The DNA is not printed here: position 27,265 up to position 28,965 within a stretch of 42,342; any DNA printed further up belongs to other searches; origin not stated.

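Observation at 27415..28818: MurC homolog at the canonical dcw position with a destroyed P-loop and other catalytic substitutions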

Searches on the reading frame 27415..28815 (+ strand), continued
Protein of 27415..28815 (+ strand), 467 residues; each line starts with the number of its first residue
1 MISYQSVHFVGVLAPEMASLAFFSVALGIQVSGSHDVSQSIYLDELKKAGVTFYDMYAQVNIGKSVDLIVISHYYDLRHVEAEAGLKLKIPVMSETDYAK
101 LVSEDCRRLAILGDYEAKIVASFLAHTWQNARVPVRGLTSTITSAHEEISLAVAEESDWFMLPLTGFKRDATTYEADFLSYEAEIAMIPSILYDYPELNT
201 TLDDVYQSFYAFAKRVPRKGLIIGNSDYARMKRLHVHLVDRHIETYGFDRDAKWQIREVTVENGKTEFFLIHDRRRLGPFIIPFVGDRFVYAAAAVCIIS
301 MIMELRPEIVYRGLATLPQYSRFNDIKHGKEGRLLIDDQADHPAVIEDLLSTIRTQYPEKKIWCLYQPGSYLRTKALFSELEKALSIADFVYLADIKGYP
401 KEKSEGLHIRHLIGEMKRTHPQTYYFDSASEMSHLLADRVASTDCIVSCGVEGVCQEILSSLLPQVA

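Call 46: search_protein_families(library=ncbifam, proteins=[L030:9995-11203:+, L030:11988-13553:+, L030:14015-15295:+, L030:15246-16202:+, L030:17286-18575:+, L030:19284-20492:+, L007:9971-11293:+, L007:11296-12093:+, L007:12285-13511:+, L007:8680-9507:+], max_evalue=1e-8)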
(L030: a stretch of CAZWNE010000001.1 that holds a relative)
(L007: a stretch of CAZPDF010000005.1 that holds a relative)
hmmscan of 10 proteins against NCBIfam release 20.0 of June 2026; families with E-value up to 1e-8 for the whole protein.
L030:9995-11203:+ (403 aa): 15 families
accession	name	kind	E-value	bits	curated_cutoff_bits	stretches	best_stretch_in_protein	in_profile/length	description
TIGR01082.1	murC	equivalog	2.9e-105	352.9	335.1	2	2-204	1-209/449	UDP-N-acetylmuramate--L-alanine ligase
NF011171.0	PRK14573.1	equivalog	5.4e-62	209.8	1015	2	3-184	7-192/809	bifunctional UDP-N-acetylmuramate--L-alanine ligase/D-alanine--D-alanine ligase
TIGR01081.1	mpl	equivalog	2.1e-39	135.8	388.7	1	2-210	1-225/448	UDP-N-acetylmuramate:L-alanyl-gamma-D-glutamyl-meso-diaminopimelate ligase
TIGR01087.1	murD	equivalog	1.4e-22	80.4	211.95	1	2-196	1-205/441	UDP-N-acetylmuramoyl-L-alanine--D-glutamate ligase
NF053647.1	pMurD2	equivalog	5e-20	71.8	550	1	1-282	1-300/405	pseudomurein biosynthesis peptide ligase pMurD2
NF053645.1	pMurC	equivalog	5.2e-18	65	560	0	6-124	4-132/492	pseudomurein biosynthesis peptide ligase pMurC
NF053648.1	pMurE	equivalog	7.5e-18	64.5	600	1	219-380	278-437/464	pseudomurein biosynthesis peptide ligase pMurE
TIGR01085.1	murE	subfamily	1.8e-17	63.5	257.3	0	219-302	279-363/472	UDP-N-acetylmuramyl-tripeptide synthetase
NF001126.0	PRK00139.1-4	equivalog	5.7e-17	61.4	373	0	219-302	290-373/486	UDP-N-acetylmuramoyl-L-alanyl-D-glutamate--2,6-diaminopimelate ligase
NF008896.0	PRK11929.1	equivalog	1.9e-14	52.5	1023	0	219-289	782-854/965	bifunctional UDP-N-acetylmuramoyl-L-alanyl-D-glutamate--2,6-diaminopimelate ligase MurE/UDP-N-acetylmuramoyl-tripeptide--D-alanyl-D-alanine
NF001124.0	PRK00139.1-2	equivalog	1.7e-12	46.9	476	0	218-302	298-382/500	UDP-N-acetylmuramoyl-L-alanyl-D-glutamate--2,6-diaminopimelate ligase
TIGR01499.1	folC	subfamily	1.6e-10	41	162.65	0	217-354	220-359/400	bifunctional protein FolC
TIGR01143.1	murF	subfamily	2.3e-10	40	288.6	0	216-301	243-329/418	UDP-N-acetylmuramoyl-tripeptide--D-alanyl-D-alanine ligase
TIGR02068.2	cya_phycin_syn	equivalog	2.4e-10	39.1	850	0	146-375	605-833/862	cyanophycin synthetase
NF010623.0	PRK14016.1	subfamily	6.9e-10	37.7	877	0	199-368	656-827/871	cyanophycin synthetase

L030:11988-13553:+ (522 aa): 70 families (the best 25 are shown)
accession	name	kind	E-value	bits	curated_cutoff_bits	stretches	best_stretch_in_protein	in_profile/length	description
NF046044.1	PnpS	equivalog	3.2e-52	177.8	400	1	289-520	162-390/390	two-component system histidine kinase PnpS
NF033092.0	HK_WalK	equivalog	6.2e-50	170.4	725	1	291-521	366-594/594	cell wall metabolism sensor histidine kinase WalK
TIGR02956.1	TMAO_torS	equivalog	8.5e-48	163.2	676.5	1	288-521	455-682/967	TMAO reductase system sensor histidine kinase/response regulator TorS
TIGR02966.1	phoR_proteo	equivalog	2.9e-45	154.7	334.2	1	288-518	105-332/333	phosphate regulon sensor histidine kinase PhoR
NF047874.1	MASE3_PAS_HK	subfamily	3e-45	155.2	560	1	274-522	375-626/655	MASE3 domain-containing sensor histidine kinase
NF038297.2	hybrid_HK_HrmK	equivalog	2.8e-44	151.8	725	1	278-522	216-458/607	hybrid histidine kinase/response regulator HrmK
NF008302.0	PRK11091.1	equivalog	1.7e-42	145.6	838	1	281-521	267-505/779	aerobic respiration two-component sensor histidine kinase ArcB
NF006800.0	PRK09303.1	equivalog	1.9e-42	145.6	342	1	282-521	133-377/383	histidine kinase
NF011874.0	PRK15347.1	equivalog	1e-40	139.6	852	1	278-521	379-614/921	two component system sensor kinase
NF047465.1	hybrid_HK_LvrA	exception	3.3e-40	137.9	1200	1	278-522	183-423/819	hybrid histidine kinase/response regulator LvrA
NF040691.1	MtrAB_MtrB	equivalog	1e-39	136.9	450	1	282-521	256-492/507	MtrAB system histidine kinase MtrB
NF041735.1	hist_kin_RppB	equivalog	1.4e-39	136.1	400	1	297-520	216-438/438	two-component system sensor histidine kinase RppB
NF008318.0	PRK11107.1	equivalog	4.4e-39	134.2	890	1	288-521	284-518/920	two-component sensor histidine kinase BarA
NF041947.1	LuxQ_Vibrio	equivalog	4.5e-39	134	1200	1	279-522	456-697/843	quorum-sensing autoinducer 2 sensor kinase/phosphatase LuxQ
NF041880.1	EPS_EpsF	equivalog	7.9e-38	130.2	900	1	291-520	268-492/492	response regulator EpsF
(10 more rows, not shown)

L030:14015-15295:+ (427 aa): 15 families
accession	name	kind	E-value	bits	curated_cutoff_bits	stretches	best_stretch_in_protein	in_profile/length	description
NF003483.0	PRK05159.1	equivalog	9.8e-130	433.3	353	1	2-411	4-436/438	aspartate--tRNA(Asn) ligase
TIGR00458.1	aspS_nondisc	equivalog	6.9e-96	321.8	368.4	2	15-241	13-243/428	aspartate--tRNA(Asn) ligase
NF001750.0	PRK00476.1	equivalog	1.3e-69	235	443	2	11-256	15-276/590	aspartate--tRNA ligase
NF003037.0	PRK03932.1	equivalog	2.8e-67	227.6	414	2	6-250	6-261/451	asparagine--tRNA ligase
TIGR00457.1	asnS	equivalog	4.3e-66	223.6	342.6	2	6-253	8-266/455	asparagine--tRNA ligase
TIGR00459.1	aspS_bact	equivalog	7.5e-61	206.2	373.85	2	11-263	13-278/586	aspartate--tRNA ligase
NF009460.0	PRK12820.1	equivalog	6.2e-39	133.7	1379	2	11-241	32-284/723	bifunctional aspartyl-tRNA synthetase/aspartyl/glutamyl-tRNA amidotransferase subunit C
NF005052.0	PRK06462.1-1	equivalog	5.8e-37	127.5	368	1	108-406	25-345/353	asparagine synthetase A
NF005054.0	PRK06462.1-4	equivalog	1.7e-26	93.1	309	1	122-406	15-310/318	asparagine synthetase A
NF001756.1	PRK00484.1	subfamily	1.4e-22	80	468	1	10-267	47-305/488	lysine--tRNA ligase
TIGR00499.1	lysS_bact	equivalog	1.4e-19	70.1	427.6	1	11-257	50-299/496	lysine--tRNA ligase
NF002821.0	PRK02983.1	equivalog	6.3e-16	57.6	742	1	14-239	659-887/1102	bifunctional lysylphosphatidylglycerol synthetase/lysine--tRNA ligase LysX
NF009101.0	PRK12445.1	subfamily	3.2e-15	55.7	1026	1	10-249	61-303/505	lysine--tRNA ligase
NF005055.0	PRK06462.1-5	equivalog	2.2e-11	43.4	389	1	295-410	225-337/341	asparagine synthetase A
NF005053.0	PRK06462.1-3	equivalog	3.1e-09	36.8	322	0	286-407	147-267/274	asparagine synthetase A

L030:15246-16202:+ (319 aa): 7 families
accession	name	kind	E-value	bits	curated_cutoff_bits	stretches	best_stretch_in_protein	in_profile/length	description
NF008668.0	PRK11669.1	equivalog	1.5e-25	90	294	1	65-317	38-281/316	D-alanyl-D-alanine endopeptidase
NF038273.1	strep_PBP3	exception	2e-25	89.7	490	1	67-316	24-288/407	D-alanyl-D-alanine carboxypeptidase PBP3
NF038258.2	PBP4_Staph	exception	2.6e-23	82.5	500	1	82-252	48-228/366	penicillin-binding protein PBP4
NF008489.0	PRK11397.1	equivalog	1.5e-17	63.5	610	1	88-316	51-279/389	serine-type D-Ala-D-Ala carboxypeptidase DacD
NF000471.1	vanY_of_D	exception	3.3e-15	56.2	625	1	69-316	95-351/354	transpeptidase-like D-Ala-D-Ala carboxypeptidase VanY-D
NF007445.0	PRK10001.1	equivalog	1.6e-13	50.3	765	1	84-316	49-281/400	serine-type D-Ala-D-Ala carboxypeptidase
NF008059.0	PRK10793.1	equivalog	2.3e-12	46.3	694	1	69-316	44-288/403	D-alanyl-D-alanine carboxypeptidase DacA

L030:17286-18575:+ (430 aa): 1 family
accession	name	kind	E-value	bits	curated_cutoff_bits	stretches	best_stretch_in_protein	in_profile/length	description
NF041275.1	MurL_Xanthmoales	equivalog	4.1e-73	246.4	700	1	32-412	11-392/447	UDP-N-acetyl-alpha-D-muramoyl-L-alanyl-L-glutamate epimerase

L030:19284-20492:+ (403 aa): 12 families
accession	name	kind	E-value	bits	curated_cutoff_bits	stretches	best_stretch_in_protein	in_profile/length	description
TIGR01087.1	murD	equivalog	1.1e-88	298.3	211.95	2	44-232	52-243/441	UDP-N-acetylmuramoyl-L-alanine--D-glutamate ligase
TIGR01082.1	murC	equivalog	3.3e-21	75.9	335.1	1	92-217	100-225/449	UDP-N-acetylmuramate--L-alanine ligase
TIGR01143.1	murF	subfamily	8.4e-19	67.8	288.6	1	88-219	70-209/418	UDP-N-acetylmuramoyl-tripeptide--D-alanyl-D-alanine ligase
NF053647.1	pMurD2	equivalog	7.4e-18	64.6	550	1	51-344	58-359/405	pseudomurein biosynthesis peptide ligase pMurD2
NF053646.1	pMurD1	equivalog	2.9e-16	59.2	610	0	212-307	268-363/465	pseudomurein biosynthesis peptide ligase pMurD1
NF001126.0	PRK00139.1-4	equivalog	1.2e-15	57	373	0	161-219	195-253/486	UDP-N-acetylmuramoyl-L-alanyl-D-glutamate--2,6-diaminopimelate ligase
TIGR01085.1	murE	subfamily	1.7e-15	56.9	257.3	0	81-135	72-129/472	UDP-N-acetylmuramyl-tripeptide synthetase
NF001124.0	PRK00139.1-2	equivalog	2.7e-14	52.8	476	0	83-128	100-145/500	UDP-N-acetylmuramoyl-L-alanyl-D-glutamate--2,6-diaminopimelate ligase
NF008896.0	PRK11929.1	equivalog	3.5e-14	51.6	1023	0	161-215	203-257/965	bifunctional UDP-N-acetylmuramoyl-L-alanyl-D-glutamate--2,6-diaminopimelate ligase MurE/UDP-N-acetylmuramoyl-tripeptide--D-alanyl-D-alanine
NF053645.1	pMurC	equivalog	5.9e-14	51.6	560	1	91-218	101-237/492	pseudomurein biosynthesis peptide ligase pMurC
NF053648.1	pMurE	equivalog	3.8e-11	42.4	600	0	94-122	100-128/464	pseudomurein biosynthesis peptide ligase pMurE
NF033197.0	F430_CfbE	equivalog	1.4e-09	37.4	250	0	89-122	96-130/430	coenzyme F430 synthase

L007:9971-11293:+ (441 aa): 15 families
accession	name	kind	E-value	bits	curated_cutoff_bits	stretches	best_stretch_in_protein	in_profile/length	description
TIGR01082.1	murC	equivalog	1.7e-120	403.1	335.1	2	11-249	2-238/449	UDP-N-acetylmuramate--L-alanine ligase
NF011171.0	PRK14573.1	equivalog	7.6e-74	249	1015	2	255-438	265-444/809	bifunctional UDP-N-acetylmuramate--L-alanine ligase/D-alanine--D-alanine ligase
TIGR01081.1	mpl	equivalog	1.7e-43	149.3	388.7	1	11-429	2-434/448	UDP-N-acetylmuramate:L-alanyl-gamma-D-glutamyl-meso-diaminopimelate ligase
TIGR01087.1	murD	equivalog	3.9e-23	82.2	211.95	1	11-301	2-312/441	UDP-N-acetylmuramoyl-L-alanine--D-glutamate ligase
NF053645.1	pMurC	equivalog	3.7e-21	75.4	560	0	255-327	313-386/492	pseudomurein biosynthesis peptide ligase pMurC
NF008896.0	PRK11929.1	equivalog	8.2e-20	70.3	1023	0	178-242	679-744/965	bifunctional UDP-N-acetylmuramoyl-L-alanyl-D-glutamate--2,6-diaminopimelate ligase MurE/UDP-N-acetylmuramoyl-tripeptide--D-alanyl-D-alanine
NF001126.0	PRK00139.1-4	equivalog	3.3e-16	58.9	373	0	254-331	290-367/486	UDP-N-acetylmuramoyl-L-alanyl-D-glutamate--2,6-diaminopimelate ligase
TIGR01085.1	murE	subfamily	1e-15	57.7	257.3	0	247-338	272-363/472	UDP-N-acetylmuramyl-tripeptide synthetase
TIGR01143.1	murF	subfamily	2e-14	53.4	288.6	1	177-323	148-315/418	UDP-N-acetylmuramoyl-tripeptide--D-alanyl-D-alanine ligase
NF053648.1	pMurE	equivalog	4.2e-14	52.1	600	1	178-330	189-352/464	pseudomurein biosynthesis peptide ligase pMurE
NF001124.0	PRK00139.1-2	equivalog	1.4e-11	43.9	476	0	252-337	297-381/500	UDP-N-acetylmuramoyl-L-alanyl-D-glutamate--2,6-diaminopimelate ligase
NF053647.1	pMurD2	equivalog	4.1e-10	39.1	550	0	103-299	92-282/405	pseudomurein biosynthesis peptide ligase pMurD2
NF001123.0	PRK00139.1-1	equivalog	2e-09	36.6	586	0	257-339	301-382/493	UDP-N-acetylmuramoyl-L-alanyl-D-glutamate--2,6-diaminopimelate ligase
NF010623.0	PRK14016.1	subfamily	3e-09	35.6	877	0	180-248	567-638/871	cyanophycin synthetase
TIGR02068.2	cya_phycin_syn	equivalog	3.8e-09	35.1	850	0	180-248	566-636/862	cyanophycin synthetase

L007:11296-12093:+ (266 aa): 21 families
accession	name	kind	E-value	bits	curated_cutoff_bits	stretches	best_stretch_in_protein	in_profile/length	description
NF011457.0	PRK14875.1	equivalog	9e-19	67.7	307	1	7-137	111-237/372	acetoin dehydrogenase dihydrolipoyllysine-residue acetyltransferase subunit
NF058580.1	lipase_V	equivalog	5e-18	65.6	300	1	10-251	7-223/230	EstV family lipase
NF051488.1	bifunc_PcaDC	exception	5.8e-18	65.2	390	1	19-264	3-248/375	bifunctional 3-oxoadipate enol-lactonase/4-carboxymuconolactone decarboxylase PcaDC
TIGR01250.1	pro_imino_pep_2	subfamily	3.5e-16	59.6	167.65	1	9-134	5-131/288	proline iminopeptidase-family hydrolase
NF050089.1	i_nPHAscl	equivalog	3.5e-16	59.1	300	1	49-132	35-117/288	intracellular short-chain-length polyhydroxyalkanoate depolymerase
NF045632.1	hydroxlase_HsaD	equivalog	3.6e-16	59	400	1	8-134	14-140/290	4,5:9,10-diseco-3-hydroxy-5,9,17-trioxoandrosta-1(10),2-diene-4-oate hydrolase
TIGR01249.1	pro_imino_pep_1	equivalog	1.5e-14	53.8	259.75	0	17-138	16-134/307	prolyl aminopeptidase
NF045948.1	ProImpepThrmp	equivalog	2.2e-14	53.6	500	1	6-136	2-131/291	proline iminopeptidase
TIGR03695.1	menH_SHCHC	equivalog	8.5e-14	51.6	208.55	0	69-133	40-105/252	2-succinyl-6-hydroxy-2,4-cyclohexadiene-1-carboxylate synthase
TIGR03343.1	biphenyl_bphD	equivalog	1.4e-13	50.7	462.15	1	11-248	12-262/282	2-hydroxy-6-oxo-6-phenylhexa-2,4-dienoate hydrolase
TIGR02427.1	protocat_pcaD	equivalog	4.4e-13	49.2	255.85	0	18-132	2-112/251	3-oxoadipate enol-lactonase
NF045945.1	ProImpepLactob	equivalog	7.1e-12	45.4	400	1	5-139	2-137/293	proline iminopeptidase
NF002938.0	PRK03592.1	equivalog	2.2e-11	43.6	241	1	4-135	8-132/298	haloalkane dehalogenase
TIGR03611.1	RutD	equivalog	4.3e-10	39.4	238.5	0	26-137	11-118/258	pyrimidine utilization protein D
NF052614.1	AB_fold_OlsI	equivalog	4.7e-10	39.4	385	1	85-249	78-238/272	ornithine lipid biosynthesis O-acyltransferase OlsI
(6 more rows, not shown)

L007:12285-13511:+ (409 aa): 11 families
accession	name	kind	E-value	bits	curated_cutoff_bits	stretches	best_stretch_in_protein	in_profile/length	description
NF052377.1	lmo1851_S41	exception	1.3e-103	347.2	725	1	57-388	44-372/468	lmo1851 family serine protease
TIGR00225.1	prc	subfamily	2e-95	319.7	218.6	1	72-389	2-320/335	C-terminal processing peptidase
NF045590.1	Cterm_S41_CtpC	exception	3.7e-86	289.5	665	1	56-391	53-386/418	carboxyl-terminal processing protease CtpC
TIGR03900.1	prc_long_Delta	hypoth_equivalog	1.2e-85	288.4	660.95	1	73-396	92-415/973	MXAN_5808 family serine peptidase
NF045588.1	Cterm_S41_CtpA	exception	6.1e-84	282.2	625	1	57-391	49-384/401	carboxyl-terminal processing protease CtpA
NF045589.1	Cterm_S41_CtpB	exception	5.7e-77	259.1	633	1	55-397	53-394/416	carboxyl-terminal processing protease CtpB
NF045591.1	Cterm_S41_CtpZ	exception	4.6e-66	223.2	525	1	67-407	57-398/403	carboxyl-terminal processing protease CtpZ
NF051464.1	tail_spec_CT441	exception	1.1e-40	140.1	700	1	82-384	208-526/645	tail-specific protease Tsp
NF008388.1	PRK11186.1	exception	5.9e-37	127.4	825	1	99-351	223-486/663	carboxy terminal-processing peptidase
NF033424.1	chlamy_CPAF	equivalog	2.2e-10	39.8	250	0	306-385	458-540/564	protease-like activity factor CPAF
NF058627.1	S41_Gfo1087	equivalog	6.3e-10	38.6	455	0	141-343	141-367/489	GFO_1087 family putative carboxy terminal peptidase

L007:8680-9507:+ (276 aa): 0 families

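Call 47: find_encoding_contigs(protein=P0051, flank=8000, max_places=2)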
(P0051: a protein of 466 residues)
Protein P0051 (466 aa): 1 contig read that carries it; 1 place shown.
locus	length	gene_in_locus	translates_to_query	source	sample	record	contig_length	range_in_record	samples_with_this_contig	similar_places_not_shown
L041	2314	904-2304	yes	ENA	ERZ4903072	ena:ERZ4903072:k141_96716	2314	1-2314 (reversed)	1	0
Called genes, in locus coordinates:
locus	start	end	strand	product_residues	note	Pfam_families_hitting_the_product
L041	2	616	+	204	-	?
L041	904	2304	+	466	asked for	PF01225:Mur_ligase, PF08245:Mur_ligase_M, PF02875:Mur_ligase_C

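Call 48: find_encoding_contigs(protein=P0050, flank=10000, max_places=2)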
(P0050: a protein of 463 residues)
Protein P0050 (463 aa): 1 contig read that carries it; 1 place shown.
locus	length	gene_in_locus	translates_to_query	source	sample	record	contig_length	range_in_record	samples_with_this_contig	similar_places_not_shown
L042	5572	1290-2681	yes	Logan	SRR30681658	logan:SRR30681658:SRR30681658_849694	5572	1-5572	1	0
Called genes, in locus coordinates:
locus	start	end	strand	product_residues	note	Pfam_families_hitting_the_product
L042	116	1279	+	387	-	PF03033:Glyco_transf_28, PF04101:Glyco_tran_28_C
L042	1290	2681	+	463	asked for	PF01225:Mur_ligase, PF08245:Mur_ligase_M, PF02875:Mur_ligase_C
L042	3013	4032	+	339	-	PF01565:FAD_binding_4, PF02873:MurB_C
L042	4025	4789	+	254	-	-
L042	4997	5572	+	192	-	?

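Call 51: search_solved_structures(query=L042:3013-4029:+, max_evalue=0.001, show_alignments=2)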
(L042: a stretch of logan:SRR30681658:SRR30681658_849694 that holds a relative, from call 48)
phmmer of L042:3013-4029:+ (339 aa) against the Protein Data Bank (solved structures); distinct sequences matched with E-value up to 0.001: 13.
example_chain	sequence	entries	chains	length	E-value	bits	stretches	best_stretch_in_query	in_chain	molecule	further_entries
3tx1_A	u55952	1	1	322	1.6e-18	70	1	20-215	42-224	UDP-N-acetylenolpyruvoylglucosamine reductase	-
4pyt_A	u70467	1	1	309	4.2e-18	68.6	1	7-316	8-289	UDP-N-acetylenolpyruvoylglucosamine reductase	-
4jay_A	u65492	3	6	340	7.7e-16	61.2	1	41-184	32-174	UDP-N-acetylenolpyruvoylglucosamine reductase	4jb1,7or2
7osq_A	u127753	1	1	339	8.2e-16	61.1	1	42-184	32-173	UDP-N-acetylenolpyruvoylglucosamine reductase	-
7orz_A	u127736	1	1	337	9.4e-16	60.9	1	43-184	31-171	UDP-N-acetylenolpyruvoylglucosamine reductase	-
1hsk_A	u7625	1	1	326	5.3e-15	58.4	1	27-223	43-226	UDP-N-ACETYLENOLPYRUVOYLGLUCOSAMINE REDUCTASE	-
2gqt_A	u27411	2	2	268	5.2e-13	51.9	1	41-143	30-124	UDP-N-Acetylenolpyruvylglucosamine Reductase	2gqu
9dtk_A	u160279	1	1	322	7.9e-10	41.4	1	30-165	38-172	UDP-N-acetylenolpyruvoylglucosamine reductase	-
3i99_A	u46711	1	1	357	1.2e-08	37.6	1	34-320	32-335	UDP-N-acetylenolpyruvoylglucosamine reductase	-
1mbb_A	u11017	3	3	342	2.9e-08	36.3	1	33-317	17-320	URIDINE DIPHOSPHO-N-ACETYLENOLPYRUVYLGLUCOSAMINE REDUCTASE | UDP-N-acetylenolpyruvoylglucosamine reductase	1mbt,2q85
2mbr_A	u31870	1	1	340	2.9e-08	36.3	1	33-317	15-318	URIDINE DIPHOSPHO-N-ACETYLENOLPYRUVYLGLUCOSAMINE REDUCTASE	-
1uxy_A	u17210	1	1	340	3.1e-08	36.2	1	33-317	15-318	URIDINE DIPHOSPHO-N-ACETYLENOLPYRUVYLGLUCOSAMINE REDUCTASE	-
5jzx_A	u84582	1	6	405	2.7e-07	33.1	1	12-185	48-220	UDP-N-acetylenolpyruvoylglucosamine reductase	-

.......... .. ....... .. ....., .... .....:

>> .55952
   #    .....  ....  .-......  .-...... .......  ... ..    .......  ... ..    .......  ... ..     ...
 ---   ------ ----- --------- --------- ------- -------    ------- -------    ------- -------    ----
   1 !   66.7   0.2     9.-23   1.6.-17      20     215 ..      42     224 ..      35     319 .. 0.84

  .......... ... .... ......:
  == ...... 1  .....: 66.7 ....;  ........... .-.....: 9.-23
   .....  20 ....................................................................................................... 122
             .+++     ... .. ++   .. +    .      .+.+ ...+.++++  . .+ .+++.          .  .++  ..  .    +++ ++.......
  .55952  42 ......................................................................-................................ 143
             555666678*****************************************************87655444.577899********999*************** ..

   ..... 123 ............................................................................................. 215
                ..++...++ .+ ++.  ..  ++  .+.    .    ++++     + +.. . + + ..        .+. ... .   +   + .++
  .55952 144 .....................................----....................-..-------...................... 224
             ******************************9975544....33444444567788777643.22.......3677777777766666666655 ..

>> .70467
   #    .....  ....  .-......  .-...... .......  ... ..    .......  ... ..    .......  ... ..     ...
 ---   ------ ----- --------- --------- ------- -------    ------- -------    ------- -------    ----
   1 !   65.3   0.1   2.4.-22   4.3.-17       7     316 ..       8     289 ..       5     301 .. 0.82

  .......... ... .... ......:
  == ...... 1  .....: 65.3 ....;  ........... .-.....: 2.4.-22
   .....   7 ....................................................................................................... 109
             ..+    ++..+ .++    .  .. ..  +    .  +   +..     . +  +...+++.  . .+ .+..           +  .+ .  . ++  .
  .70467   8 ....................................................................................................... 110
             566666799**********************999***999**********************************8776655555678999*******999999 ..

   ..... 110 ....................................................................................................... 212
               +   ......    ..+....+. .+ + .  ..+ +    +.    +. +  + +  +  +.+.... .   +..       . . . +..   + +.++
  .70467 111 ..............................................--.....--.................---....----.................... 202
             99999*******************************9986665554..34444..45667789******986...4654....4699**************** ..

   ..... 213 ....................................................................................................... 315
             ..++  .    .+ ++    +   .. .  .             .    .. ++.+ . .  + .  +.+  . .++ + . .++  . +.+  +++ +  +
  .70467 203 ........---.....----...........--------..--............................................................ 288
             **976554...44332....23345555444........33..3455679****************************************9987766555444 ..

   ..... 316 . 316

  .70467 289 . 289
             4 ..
